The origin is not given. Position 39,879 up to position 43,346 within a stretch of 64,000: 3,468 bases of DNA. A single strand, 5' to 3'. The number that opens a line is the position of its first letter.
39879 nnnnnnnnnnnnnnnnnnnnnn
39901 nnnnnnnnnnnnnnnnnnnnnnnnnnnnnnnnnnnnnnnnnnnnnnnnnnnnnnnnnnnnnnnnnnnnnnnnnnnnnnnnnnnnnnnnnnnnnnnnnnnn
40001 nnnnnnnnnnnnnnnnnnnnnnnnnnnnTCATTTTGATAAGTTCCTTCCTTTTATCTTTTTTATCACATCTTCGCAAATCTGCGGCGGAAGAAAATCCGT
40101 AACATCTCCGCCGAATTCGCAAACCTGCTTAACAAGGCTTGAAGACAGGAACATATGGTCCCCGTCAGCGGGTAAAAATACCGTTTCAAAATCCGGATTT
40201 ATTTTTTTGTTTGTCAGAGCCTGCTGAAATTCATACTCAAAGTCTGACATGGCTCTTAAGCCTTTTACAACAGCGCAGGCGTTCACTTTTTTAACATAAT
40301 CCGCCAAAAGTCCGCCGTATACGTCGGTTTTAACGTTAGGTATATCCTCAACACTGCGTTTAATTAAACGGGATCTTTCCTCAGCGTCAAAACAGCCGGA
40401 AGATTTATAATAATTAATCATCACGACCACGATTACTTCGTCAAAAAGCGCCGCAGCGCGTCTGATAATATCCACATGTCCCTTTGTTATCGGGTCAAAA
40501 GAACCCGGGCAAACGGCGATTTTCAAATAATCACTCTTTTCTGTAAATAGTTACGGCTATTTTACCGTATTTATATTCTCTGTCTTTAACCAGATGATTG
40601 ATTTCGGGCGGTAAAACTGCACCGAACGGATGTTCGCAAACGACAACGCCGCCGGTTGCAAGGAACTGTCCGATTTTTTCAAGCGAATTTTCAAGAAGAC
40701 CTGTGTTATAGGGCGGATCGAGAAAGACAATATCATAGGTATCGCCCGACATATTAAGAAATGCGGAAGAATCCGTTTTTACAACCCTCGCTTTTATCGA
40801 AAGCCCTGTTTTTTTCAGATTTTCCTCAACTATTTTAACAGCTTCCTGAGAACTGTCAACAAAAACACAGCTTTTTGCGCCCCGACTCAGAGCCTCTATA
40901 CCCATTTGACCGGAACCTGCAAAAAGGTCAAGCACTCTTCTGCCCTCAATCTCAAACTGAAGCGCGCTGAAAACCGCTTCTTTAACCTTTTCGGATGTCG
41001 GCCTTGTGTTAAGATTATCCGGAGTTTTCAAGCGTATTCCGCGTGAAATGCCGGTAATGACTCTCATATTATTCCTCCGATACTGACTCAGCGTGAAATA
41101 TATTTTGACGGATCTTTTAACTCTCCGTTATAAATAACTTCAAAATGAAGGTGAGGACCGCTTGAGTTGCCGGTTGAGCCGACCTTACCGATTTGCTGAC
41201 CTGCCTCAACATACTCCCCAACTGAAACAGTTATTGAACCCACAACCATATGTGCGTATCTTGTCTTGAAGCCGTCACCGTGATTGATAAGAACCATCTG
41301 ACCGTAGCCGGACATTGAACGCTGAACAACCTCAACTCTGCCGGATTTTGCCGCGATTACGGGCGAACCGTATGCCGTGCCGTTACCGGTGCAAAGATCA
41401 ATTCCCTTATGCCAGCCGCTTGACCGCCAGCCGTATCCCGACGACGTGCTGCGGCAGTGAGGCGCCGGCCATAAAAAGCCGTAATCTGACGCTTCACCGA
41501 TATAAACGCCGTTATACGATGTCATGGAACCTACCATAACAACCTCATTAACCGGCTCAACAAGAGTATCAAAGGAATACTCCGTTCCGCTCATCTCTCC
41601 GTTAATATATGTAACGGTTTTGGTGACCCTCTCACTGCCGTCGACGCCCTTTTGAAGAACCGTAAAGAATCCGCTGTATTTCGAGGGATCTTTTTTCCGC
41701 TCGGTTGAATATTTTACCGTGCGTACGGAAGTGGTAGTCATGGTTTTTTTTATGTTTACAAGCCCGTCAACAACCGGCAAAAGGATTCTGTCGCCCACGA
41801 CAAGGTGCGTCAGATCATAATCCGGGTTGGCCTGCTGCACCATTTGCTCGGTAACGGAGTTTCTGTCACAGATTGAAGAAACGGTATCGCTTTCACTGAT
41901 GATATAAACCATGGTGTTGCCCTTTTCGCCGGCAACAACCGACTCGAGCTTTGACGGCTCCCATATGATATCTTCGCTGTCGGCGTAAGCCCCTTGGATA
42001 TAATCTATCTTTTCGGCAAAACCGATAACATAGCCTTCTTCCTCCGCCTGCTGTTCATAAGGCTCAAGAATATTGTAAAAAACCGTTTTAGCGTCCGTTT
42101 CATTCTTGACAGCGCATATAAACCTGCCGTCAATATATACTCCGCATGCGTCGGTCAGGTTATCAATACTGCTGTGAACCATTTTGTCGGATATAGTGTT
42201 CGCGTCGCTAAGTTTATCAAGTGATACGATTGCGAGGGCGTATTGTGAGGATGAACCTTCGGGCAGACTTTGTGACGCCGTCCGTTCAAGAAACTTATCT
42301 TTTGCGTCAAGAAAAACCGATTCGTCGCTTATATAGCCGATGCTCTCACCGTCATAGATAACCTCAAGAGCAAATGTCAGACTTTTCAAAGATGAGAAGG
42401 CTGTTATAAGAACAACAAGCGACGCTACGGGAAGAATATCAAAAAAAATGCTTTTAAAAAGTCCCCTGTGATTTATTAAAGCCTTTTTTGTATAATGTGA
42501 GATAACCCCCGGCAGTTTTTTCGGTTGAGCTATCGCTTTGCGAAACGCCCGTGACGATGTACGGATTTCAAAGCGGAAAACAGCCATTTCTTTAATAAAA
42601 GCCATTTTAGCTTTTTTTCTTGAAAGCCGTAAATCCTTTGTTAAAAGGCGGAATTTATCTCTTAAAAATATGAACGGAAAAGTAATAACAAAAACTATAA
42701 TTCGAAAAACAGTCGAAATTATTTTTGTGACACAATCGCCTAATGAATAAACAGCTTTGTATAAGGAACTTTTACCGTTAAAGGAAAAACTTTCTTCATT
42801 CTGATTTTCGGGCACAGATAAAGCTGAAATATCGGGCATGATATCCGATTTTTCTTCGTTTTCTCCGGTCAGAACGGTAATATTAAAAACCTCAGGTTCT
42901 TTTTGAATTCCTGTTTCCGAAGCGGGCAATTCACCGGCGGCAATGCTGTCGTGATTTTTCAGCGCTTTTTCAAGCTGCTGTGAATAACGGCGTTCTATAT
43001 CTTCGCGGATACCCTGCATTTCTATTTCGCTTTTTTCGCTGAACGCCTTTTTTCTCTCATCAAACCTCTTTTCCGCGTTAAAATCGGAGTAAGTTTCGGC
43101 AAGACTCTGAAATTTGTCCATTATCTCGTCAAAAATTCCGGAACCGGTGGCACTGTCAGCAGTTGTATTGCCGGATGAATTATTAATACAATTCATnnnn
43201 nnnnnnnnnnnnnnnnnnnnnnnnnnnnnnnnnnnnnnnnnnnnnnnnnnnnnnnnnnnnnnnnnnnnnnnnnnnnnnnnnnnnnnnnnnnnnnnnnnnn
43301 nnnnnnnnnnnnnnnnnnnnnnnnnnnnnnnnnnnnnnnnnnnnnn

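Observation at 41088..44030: Rhamnose-precursor enzyme fused to a peptidoglycan-hydrolase module (RfbD-TM-LysM-G5-M23)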

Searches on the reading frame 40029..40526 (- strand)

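Call 26: search_protein_families(library=pfam, proteins=[window:40029-40526:-], max_evalue=0.0001)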
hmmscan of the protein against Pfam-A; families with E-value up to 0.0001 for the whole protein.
window:40029-40526:- (165 aa): 1 family
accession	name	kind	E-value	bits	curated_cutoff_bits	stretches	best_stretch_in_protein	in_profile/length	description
PF01467.32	CTP_transf_like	-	6.3e-24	85.1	21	1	5-134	1-132/133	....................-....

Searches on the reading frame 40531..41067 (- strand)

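Call 26: search_protein_families(library=pfam, proteins=[window:40531-41067:-], max_evalue=0.0001)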
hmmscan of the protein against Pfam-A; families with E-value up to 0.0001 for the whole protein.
window:40531-41067:- (178 aa): 9 families
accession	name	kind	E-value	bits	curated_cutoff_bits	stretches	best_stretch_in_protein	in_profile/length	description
PF03602.21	Cons_hypoth95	-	3e-51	174.1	24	1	1-175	1-181/182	Conserved hypothetical protein 95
PF05175.20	MTS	-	8.3e-10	39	23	1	35-125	26-113/170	Methyltransferase small domain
PF13847.12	Methyltransf_31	-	1.3e-08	35.1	27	1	42-148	4-113/145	Methyltransferase domain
PF13649.12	Methyltransf_25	-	4.9e-08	34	27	1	45-140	1-97/97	Methyltransferase domain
PF06325.19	PrmA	-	9.2e-06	25.8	22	1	40-114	160-230/296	Ribosomal protein L11 methyltransferase (PrmA)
PF02086.21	MethyltransfD12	-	1.1e-05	25.8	22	0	81-122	145-187/253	D12 class N6 adenine-specific DNA methyltransferase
PF02005.22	TRM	-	3.3e-05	23.7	27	1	43-118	51-128/376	N2,N2-dimethylguanosine tRNA methyltransferase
PF01555.25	N6_N4_Mtase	-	3.7e-05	24.2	26.7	0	40-82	180-221/221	DNA methylase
PF13578.12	Methyltransf_24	-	4.5e-05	24.7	26.3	1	59-144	17-102/105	Methyltransferase domain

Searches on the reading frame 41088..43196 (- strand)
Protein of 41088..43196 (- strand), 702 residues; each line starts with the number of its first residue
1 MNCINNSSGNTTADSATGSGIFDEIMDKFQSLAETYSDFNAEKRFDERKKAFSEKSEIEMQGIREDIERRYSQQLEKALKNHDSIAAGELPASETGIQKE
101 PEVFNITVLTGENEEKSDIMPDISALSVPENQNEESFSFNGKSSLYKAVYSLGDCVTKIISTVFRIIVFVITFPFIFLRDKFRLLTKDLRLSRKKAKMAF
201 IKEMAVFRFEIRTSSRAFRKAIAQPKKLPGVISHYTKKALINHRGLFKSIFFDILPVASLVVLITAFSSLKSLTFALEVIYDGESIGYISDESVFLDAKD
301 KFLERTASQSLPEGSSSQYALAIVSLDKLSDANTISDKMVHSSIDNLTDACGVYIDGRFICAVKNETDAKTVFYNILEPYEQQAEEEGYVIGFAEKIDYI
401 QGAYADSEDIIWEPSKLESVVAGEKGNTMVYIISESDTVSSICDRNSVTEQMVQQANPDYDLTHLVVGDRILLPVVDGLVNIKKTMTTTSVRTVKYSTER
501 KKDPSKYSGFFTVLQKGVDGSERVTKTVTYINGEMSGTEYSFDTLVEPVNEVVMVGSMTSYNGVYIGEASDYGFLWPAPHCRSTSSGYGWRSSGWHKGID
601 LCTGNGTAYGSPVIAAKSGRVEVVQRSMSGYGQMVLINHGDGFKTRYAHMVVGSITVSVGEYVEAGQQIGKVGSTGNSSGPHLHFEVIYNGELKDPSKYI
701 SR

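Call 22: find_related_loci(query=A2, collection=genome_contigs, flank=3000)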
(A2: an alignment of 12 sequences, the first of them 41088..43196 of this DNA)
Query A2 (702 aa) in genome_contigs; peptide patterns used: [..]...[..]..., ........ (x = any residue, [..] = any of these).
600 stretches matched a pattern (row limit reached: there are more); 593 encode a relative of the query (tblastn E <= 1e-3); the best 80 are kept; 80 distinct loci.
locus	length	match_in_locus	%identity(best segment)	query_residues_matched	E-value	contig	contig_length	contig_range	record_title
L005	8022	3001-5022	44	6-700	0e+0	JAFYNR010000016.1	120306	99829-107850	MAG: Clostridia bacterium isolate RGIG7256 Water_buffalos_Cecum-4__c164440, whole genome shotgun sequence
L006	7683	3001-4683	37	144-700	2e-112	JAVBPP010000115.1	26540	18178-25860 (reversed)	MAG: Oscillospiraceae bacterium isolate EPI_MAG_00142 c_000011559016, whole genome shotgun sequence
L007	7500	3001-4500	38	202-702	6e-92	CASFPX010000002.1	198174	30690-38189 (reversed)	uncultured Oscillospiraceae bacterium isolate A81_L4_356356_idba_bin.7 genome assembly, contig: A81_L4_356356_idba_bin.7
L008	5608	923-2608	34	145-700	1e-84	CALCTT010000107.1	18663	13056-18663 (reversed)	MAG TPA_asm: uncultured Clostridia bacterium isolate SRR6425795_bin.14_CONCOCT_v1.1_MAG genome assembly, contig: ERZ1767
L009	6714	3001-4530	29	187-700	6e-51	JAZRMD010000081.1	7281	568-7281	MAG: Acutalibacteraceae bacterium isolate T1900045428_YK20190119.MAGScoT_cleanbin_000062 SGB_7078_k141_306037, whole gen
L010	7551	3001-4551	28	185-699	3e-42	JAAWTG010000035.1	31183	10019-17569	MAG: Clostridia bacterium isolate ABMPRH_312_1 SL341401_scaffold_2144, whole genome shotgun sequence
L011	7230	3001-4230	29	276-700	6e-42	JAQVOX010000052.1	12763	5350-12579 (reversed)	MAG: Desulfotomaculaceae bacterium isolate STF1_190 NODE_14466_length_12763_cov_3.745806_Sandtown_F1, whole genome shotg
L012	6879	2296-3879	27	141-700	5e-40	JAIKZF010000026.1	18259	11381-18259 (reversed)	MAG: Ruminiclostridium sp. isolate RUI500 k141_13357681_flag=0_multi=14.8080_len=18259, whole genome shotgun sequence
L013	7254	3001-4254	29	261-700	2e-38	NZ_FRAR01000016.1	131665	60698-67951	Desulforamulus aeronauticus DSM 10349, whole genome shotgun sequence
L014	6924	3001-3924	33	347-700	3e-33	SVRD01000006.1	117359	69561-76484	MAG: Oscillospiraceae bacterium isolate SIG634 NODE_866_length_117359_cov_2.061391, whole genome shotgun sequence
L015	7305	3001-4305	27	254-700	1e-31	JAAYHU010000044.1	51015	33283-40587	MAG: Tissierellia bacterium isolate AS09scLD_401 50896_AS09, whole genome shotgun sequence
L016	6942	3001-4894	47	568-701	7e-31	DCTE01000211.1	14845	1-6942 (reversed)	MAG TPA_asm: Ruminococcaceae bacterium UBA1448 UBA1448_contig_28911, whole genome shotgun sequence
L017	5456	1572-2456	31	353-700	9e-31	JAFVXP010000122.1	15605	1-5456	MAG: Clostridia bacterium isolate RGIG5487 Sheep_Colon.Co__c3001223, whole genome shotgun sequence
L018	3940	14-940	29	380-699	8e-30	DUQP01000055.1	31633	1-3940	MAG TPA_asm: Bacillota bacterium isolate AS08sgBPME_412 280203_AS08, whole genome shotgun sequence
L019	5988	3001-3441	43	550-699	4e-29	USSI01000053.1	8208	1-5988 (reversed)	uncultured Butyricicoccus sp. isolate UMGS2030 genome assembly, contig: NODE_6746_length_8208_cov_2.996566, whole genome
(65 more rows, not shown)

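Call 42: search_solved_structures(query=window:41088-43196:-, max_evalue=0.001)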
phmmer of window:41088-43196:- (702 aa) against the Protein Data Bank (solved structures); distinct sequences matched with E-value up to 0.001: 39.
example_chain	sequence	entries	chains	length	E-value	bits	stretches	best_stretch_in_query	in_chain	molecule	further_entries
9gy1_A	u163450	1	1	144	1.8e-17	66.1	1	583-698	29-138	Peptidase, M23 family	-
5j1l_A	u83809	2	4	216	2.3e-16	62.5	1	596-695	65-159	ToxR-activated gene (TagE)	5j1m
7qrl_A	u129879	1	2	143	4.4e-15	58.2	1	574-700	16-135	DipM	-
7qrl_C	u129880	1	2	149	4.7e-15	58.1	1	574-700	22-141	DipM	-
9m7n_A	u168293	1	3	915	1e-14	57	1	596-700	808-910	Gp16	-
6jmx_A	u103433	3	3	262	5.3e-14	54.7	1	592-702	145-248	Peptidase M23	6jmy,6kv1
3slu_A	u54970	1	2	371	3e-13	52.2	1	595-696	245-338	M23 peptidase domain protein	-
6muk_A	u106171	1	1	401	3.5e-13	52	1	595-696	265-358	Peptidase M23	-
6jn7_A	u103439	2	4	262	4.1e-13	51.7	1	592-702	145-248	Peptidase M23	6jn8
6jn1_A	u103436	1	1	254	1.1e-12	50.3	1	592-702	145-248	Peptidase M23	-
6jn0_A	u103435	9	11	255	1.1e-12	50.3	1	592-702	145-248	Peptidase M23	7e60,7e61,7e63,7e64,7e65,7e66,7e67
6jmz_A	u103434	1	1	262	1.2e-12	50.2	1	592-702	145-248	Peptidase M23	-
2gu1_A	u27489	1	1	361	2e-12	49.4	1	605-692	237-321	Zinc peptidase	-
5j1l_B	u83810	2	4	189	4.4e-12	48.3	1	608-700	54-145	ToxR-activated gene (TagE)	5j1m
5j1k_A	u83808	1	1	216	6.1e-12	47.8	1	608-700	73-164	ToxR-activated gene (TagE)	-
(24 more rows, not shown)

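Call 43: predict_structure(alignment_id=A2)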
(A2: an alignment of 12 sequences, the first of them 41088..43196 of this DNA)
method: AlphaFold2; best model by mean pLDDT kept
length: 702 residues; sequences in the alignment: 12
mean_pLDDT: 46.5   pTM: 0.22
mean pLDDT of the five models: 46.5, 45.9, 42.1, 39.6, 38.0
residues with pLDDT >= 90: 0; 70-90: 112; 50-70: 157; < 50: 433
segments of 3 or more residues with pLDDT < 50: 1-44, 82-143, 145-148, 177-192, 256-349, 354-358, 381-401, 423-426, 476-482, 503-514, 550-702
pLDDT, mean of each block of 10 residues (from residue 1): 28 29 43 39 56 74 75 63 40 27 26 27 27 31 44 53 57 48 42 56 71 73 69 72 64 51 39 40 45 34 39 36 37 30 38 47 55 53 42 38 50 54 55 83 74 81 84 59 61 66 43 54 72 64 67 35 26 27 25 25 28 27 27 27 26 25 29 29 34 37 30
secondary structure, 60 per line:
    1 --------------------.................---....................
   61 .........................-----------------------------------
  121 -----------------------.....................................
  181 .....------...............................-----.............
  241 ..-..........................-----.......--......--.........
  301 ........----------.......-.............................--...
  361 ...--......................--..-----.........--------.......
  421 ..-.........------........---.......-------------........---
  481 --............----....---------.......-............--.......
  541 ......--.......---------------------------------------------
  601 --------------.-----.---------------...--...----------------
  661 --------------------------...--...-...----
elements in order (helices of 4 or more, strands of 3 or more residues): H21-37 H41-85 H144-185 H192-222 H228-242 H244-269 E275-281 E284-289 H292-308 E319-325 H327-346 E347-355 E358-363 H366-387 E397-405 H414-422 E424-432 H439-446 H450-456 E470-477 E483-494 E499-502 E512-518 E520-531 E534-546 E549-555 E637-639 E642-644 E687-689 E692-694
